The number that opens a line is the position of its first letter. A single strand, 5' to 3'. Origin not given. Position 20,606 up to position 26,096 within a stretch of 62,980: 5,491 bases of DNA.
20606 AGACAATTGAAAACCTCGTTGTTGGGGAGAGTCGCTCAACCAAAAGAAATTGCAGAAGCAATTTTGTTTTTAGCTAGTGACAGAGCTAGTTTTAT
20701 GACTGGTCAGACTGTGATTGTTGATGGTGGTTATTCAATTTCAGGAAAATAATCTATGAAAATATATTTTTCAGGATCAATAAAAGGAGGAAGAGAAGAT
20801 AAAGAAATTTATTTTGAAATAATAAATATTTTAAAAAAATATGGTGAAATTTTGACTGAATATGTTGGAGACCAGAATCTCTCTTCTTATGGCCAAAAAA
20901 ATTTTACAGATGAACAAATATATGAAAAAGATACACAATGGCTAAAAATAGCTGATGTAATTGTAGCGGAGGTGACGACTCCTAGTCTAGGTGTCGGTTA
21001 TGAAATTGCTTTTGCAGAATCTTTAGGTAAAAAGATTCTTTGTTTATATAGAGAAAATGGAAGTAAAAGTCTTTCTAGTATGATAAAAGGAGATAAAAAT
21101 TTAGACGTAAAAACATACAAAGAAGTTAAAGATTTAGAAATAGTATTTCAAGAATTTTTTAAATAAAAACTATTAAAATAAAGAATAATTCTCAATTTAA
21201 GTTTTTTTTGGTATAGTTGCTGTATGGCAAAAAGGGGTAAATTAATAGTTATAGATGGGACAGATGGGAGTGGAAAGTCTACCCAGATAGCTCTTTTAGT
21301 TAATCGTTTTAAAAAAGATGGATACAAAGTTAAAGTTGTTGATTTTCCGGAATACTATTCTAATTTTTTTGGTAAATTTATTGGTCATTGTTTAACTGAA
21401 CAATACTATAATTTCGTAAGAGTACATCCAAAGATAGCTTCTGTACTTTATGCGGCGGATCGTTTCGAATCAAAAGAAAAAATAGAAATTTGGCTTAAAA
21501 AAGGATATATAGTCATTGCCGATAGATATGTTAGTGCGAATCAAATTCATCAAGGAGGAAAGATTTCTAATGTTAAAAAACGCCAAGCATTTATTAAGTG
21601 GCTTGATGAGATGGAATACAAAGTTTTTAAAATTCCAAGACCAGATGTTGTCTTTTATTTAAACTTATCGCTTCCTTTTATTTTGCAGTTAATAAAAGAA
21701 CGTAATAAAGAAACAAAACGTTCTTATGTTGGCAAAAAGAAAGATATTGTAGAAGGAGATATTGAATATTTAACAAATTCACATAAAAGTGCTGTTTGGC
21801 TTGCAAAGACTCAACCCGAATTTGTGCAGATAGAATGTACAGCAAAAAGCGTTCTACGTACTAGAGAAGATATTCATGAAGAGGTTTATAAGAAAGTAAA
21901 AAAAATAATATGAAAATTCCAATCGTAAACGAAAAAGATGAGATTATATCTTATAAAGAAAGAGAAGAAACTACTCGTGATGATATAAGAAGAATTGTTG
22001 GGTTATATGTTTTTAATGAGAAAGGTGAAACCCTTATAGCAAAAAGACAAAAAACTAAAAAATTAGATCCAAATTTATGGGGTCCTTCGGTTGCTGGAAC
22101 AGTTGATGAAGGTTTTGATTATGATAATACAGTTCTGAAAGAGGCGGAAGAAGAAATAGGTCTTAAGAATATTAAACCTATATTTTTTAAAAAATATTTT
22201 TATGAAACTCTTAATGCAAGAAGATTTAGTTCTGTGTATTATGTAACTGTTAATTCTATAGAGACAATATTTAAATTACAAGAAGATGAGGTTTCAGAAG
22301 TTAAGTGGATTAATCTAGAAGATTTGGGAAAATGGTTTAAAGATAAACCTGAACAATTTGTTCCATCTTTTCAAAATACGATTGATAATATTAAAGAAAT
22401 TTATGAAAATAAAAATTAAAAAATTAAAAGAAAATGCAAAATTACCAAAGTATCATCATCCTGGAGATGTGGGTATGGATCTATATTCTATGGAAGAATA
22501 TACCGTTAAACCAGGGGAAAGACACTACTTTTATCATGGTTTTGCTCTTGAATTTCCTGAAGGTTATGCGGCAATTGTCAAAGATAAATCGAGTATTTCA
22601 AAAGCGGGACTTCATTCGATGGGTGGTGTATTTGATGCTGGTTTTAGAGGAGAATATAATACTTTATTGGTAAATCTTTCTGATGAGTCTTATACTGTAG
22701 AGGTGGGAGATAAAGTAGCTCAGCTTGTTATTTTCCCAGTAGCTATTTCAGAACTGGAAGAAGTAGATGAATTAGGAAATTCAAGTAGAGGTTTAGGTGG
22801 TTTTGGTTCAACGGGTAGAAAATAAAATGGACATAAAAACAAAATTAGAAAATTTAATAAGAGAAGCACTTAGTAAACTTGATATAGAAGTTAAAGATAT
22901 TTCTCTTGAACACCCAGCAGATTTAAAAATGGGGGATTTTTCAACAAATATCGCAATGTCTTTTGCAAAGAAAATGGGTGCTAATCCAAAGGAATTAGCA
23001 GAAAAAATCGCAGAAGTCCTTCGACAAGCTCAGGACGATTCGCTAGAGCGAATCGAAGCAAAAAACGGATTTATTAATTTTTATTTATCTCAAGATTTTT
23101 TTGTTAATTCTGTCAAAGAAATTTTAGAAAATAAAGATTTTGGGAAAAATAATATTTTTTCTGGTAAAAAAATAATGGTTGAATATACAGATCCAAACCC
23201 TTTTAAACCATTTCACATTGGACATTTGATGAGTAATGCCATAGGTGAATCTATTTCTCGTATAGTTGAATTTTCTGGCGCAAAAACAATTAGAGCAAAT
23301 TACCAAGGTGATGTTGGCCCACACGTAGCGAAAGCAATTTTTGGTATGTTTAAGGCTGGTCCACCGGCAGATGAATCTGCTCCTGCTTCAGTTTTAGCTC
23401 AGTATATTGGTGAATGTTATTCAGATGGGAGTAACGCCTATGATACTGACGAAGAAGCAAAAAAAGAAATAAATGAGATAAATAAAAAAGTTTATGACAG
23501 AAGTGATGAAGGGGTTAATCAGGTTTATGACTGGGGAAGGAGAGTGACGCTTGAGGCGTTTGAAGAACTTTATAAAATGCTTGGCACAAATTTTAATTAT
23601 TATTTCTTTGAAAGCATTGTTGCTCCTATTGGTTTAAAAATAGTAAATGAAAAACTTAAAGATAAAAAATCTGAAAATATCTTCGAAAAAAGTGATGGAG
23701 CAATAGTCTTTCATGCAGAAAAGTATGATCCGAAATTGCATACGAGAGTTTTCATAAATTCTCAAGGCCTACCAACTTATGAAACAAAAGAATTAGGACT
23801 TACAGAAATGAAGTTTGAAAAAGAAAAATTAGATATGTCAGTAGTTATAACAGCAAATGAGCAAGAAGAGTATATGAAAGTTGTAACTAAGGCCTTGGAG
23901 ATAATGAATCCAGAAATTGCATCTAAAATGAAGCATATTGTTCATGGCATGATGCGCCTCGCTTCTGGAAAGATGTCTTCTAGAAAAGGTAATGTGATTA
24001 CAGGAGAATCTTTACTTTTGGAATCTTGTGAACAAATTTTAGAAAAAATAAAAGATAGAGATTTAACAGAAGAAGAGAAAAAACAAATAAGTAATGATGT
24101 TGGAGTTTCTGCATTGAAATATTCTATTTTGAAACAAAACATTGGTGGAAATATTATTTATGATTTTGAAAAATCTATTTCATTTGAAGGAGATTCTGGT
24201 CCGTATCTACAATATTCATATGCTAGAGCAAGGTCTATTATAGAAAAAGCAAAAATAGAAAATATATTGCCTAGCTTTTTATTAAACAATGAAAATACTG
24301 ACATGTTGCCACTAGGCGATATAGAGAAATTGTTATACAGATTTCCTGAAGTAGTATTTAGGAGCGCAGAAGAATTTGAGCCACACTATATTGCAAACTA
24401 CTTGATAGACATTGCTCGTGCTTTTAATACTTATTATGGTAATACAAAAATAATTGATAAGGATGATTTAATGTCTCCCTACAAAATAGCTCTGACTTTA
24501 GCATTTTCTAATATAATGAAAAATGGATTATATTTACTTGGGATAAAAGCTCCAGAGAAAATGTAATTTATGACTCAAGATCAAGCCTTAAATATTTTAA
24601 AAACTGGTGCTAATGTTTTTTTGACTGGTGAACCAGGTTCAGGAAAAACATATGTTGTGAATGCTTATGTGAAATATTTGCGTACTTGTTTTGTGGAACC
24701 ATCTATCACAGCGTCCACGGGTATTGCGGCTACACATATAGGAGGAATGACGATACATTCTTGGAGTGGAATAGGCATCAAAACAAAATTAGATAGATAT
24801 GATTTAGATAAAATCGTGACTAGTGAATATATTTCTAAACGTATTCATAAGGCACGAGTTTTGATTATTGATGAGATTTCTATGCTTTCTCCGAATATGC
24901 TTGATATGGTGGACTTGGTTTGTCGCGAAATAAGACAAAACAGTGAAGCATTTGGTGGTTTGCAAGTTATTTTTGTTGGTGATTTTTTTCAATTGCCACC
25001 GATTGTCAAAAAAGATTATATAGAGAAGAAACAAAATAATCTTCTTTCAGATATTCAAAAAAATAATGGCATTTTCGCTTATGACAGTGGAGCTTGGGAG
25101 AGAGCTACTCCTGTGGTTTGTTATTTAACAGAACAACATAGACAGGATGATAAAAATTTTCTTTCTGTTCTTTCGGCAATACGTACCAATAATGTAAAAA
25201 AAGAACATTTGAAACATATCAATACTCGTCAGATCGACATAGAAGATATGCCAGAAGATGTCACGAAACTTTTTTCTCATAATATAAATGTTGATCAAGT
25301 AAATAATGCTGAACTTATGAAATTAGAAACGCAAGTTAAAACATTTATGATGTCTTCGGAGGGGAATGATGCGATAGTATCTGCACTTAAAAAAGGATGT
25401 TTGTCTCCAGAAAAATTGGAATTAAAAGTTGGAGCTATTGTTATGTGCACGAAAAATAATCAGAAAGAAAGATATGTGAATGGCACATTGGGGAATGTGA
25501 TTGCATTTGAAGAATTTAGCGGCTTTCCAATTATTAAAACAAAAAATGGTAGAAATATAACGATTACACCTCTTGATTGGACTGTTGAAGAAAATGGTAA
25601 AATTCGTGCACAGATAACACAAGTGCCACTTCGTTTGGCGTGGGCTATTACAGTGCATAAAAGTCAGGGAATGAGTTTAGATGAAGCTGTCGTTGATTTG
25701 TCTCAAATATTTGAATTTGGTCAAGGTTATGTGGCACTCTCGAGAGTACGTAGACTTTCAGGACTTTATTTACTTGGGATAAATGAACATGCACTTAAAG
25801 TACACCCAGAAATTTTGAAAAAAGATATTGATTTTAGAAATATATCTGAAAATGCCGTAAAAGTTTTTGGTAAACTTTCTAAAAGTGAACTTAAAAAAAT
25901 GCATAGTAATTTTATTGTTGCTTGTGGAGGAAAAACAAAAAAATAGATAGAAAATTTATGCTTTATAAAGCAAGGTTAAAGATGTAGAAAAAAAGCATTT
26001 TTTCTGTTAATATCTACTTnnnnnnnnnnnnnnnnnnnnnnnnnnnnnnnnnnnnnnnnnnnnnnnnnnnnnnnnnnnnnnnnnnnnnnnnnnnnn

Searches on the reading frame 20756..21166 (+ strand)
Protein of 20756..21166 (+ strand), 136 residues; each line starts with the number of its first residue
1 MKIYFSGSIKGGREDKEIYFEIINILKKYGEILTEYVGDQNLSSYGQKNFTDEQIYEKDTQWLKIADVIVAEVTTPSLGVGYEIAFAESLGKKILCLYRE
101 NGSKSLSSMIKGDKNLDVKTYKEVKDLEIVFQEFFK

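Call 82: search_protein_families(library=pfam, proteins=[window:20756-21166:+], max_evalue=0.0001)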
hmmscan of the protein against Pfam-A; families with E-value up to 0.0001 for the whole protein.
window:20756-21166:+ (136 aa): 1 family
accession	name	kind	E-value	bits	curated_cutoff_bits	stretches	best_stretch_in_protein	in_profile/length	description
PF05014.21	Nuc_deoxyrib_tr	-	2.6e-13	50.6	28.8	1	3-103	1-102/117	Nucleoside 2-deoxyribosyltransferase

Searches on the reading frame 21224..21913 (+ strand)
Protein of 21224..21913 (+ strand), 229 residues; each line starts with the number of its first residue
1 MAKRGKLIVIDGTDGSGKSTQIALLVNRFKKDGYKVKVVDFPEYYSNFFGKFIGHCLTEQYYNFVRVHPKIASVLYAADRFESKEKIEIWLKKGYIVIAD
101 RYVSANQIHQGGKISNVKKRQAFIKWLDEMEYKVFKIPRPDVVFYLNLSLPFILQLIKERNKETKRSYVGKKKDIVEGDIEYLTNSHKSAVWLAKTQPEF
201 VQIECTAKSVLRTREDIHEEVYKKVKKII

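Call 83: search_protein_families(library=pfam, proteins=[window:21224-21913:+], max_evalue=0.0001)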
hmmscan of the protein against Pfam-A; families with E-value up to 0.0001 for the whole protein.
window:21224-21913:+ (229 aa): 2 families
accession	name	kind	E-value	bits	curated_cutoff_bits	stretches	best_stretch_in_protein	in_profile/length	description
PF02223.23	Thymidylate_kin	-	1.2e-22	81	27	1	10-217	1-185/185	Thymidylate kinase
PF01712.25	dNK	-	1.7e-09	38.2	27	1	8-229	1-202/203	Deoxynucleoside kinase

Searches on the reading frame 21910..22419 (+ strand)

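Call 83: search_protein_families(library=pfam, proteins=[window:21910-22419:+], max_evalue=0.0001)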
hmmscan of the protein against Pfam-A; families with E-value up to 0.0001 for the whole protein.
window:21910-22419:+ (169 aa): 1 family
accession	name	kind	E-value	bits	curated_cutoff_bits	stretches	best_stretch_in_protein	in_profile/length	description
PF00293.34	NUDIX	-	3.3e-17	63.2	21.1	1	27-145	3-125/134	NUDIX domain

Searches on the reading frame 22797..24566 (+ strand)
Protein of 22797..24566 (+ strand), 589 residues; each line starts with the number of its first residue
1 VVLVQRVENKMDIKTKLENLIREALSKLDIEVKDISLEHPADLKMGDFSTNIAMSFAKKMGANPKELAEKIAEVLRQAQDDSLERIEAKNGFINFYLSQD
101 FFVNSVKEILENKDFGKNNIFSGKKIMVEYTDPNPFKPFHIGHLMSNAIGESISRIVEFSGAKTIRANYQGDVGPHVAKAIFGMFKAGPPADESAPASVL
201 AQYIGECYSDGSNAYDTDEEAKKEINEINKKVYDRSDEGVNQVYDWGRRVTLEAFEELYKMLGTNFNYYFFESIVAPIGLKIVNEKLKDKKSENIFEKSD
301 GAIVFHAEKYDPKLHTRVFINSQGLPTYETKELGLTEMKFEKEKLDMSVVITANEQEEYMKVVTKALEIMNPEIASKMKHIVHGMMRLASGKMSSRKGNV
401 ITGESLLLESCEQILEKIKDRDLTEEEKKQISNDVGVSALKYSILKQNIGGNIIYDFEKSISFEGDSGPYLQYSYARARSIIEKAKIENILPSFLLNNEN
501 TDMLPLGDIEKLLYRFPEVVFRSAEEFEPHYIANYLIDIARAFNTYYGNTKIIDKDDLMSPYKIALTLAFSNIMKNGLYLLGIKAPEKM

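Call 78: search_protein_families(library=pfam, proteins=[window:22797-24566:+], max_evalue=0.0001)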
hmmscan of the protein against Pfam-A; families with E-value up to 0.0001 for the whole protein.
window:22797-24566:+ (589 aa): 3 families
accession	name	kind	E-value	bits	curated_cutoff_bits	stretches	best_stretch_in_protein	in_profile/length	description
PF00750.26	tRNA-synt_1d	-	1.8e-45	155.9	23.3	1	106-457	2-349/349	tRNA synthetases class I (R), catalytic domain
PF05746.21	DALR_1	-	1.1e-25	90.4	22.3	1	471-589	1-117/117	DALR anticodon binding domain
PF03485.21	Arg_tRNA_synt_N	-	9e-23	81.1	21.5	1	16-97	2-85/85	Arginyl tRNA synthetase N terminal domain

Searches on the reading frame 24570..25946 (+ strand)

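Call 78: search_protein_families(library=pfam, proteins=[window:24570-25946:+], max_evalue=0.0001)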
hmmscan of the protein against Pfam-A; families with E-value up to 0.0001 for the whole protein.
window:24570-25946:+ (458 aa): 6 families
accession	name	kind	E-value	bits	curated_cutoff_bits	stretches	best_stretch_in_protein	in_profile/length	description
PF05970.20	PIF1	-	2.4e-33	116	25.9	1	11-160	20-170/223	PIF1-like helicase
PF13245.12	AAA_19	-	2e-14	54.3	25.1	1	3-145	1-132/134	AAA domain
PF13604.12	AAA_30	-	1.3e-11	45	27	1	3-149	6-135/191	AAA domain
PF13401.12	AAA_22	-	3.4e-08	34.3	27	1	13-137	5-122/130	AAA domain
PF21530.3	Pif1_2B_dom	-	5.3e-07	29.7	23.9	1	271-313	4-47/47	DNA helicase Pif1, 2B domain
PF07728.20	AAA_5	-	9.3e-05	22.9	22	0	15-113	1-85/139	AAA domain (dynein-related subfamily)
